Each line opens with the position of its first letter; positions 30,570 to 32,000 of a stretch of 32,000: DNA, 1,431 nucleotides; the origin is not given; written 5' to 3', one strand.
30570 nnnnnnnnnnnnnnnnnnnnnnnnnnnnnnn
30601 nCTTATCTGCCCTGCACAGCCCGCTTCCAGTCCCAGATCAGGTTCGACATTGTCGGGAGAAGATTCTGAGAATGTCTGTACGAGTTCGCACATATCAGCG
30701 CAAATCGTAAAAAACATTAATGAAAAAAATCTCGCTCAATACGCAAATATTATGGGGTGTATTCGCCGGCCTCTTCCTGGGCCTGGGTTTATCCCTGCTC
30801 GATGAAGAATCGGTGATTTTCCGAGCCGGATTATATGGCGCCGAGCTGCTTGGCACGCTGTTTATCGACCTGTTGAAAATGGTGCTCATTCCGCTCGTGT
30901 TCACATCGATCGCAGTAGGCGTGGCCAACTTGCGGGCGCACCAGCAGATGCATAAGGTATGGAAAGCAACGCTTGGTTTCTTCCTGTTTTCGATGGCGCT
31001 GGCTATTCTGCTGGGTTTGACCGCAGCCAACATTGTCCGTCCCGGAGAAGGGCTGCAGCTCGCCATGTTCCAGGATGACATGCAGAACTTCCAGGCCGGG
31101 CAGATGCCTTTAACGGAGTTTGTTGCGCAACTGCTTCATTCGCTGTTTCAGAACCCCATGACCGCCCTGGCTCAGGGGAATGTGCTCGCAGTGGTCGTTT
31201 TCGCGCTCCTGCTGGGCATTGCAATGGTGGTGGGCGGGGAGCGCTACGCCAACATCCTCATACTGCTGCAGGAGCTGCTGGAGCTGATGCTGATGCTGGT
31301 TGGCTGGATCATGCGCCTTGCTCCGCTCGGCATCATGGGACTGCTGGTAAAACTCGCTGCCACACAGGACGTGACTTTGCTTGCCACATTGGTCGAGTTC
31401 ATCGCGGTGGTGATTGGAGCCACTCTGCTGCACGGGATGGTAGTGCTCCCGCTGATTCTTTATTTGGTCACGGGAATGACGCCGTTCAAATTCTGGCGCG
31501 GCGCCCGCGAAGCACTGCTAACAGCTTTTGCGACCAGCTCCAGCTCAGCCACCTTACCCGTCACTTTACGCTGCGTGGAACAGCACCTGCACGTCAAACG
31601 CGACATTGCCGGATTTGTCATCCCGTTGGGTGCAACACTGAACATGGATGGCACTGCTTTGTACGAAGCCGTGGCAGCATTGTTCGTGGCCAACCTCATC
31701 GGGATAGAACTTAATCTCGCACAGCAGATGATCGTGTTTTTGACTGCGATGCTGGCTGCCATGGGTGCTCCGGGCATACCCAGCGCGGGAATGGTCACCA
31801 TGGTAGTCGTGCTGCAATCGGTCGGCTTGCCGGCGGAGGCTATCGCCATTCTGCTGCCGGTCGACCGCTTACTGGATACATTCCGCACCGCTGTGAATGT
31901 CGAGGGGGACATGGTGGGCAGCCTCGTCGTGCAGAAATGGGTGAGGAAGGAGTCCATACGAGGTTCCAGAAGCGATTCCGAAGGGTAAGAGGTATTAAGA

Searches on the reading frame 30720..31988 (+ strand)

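Call 24: search_protein_families(library=pfam, proteins=[window:30720-31988:+], max_evalue=0.001)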
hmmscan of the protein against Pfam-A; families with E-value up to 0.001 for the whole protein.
window:30720-31988:+ (422 aa): 1 family
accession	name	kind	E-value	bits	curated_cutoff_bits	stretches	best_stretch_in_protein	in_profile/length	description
PF00375.23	SDF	-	6.2e-119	397.9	27.9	1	6-407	1-387/387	Sodium:dicarboxylate symporter family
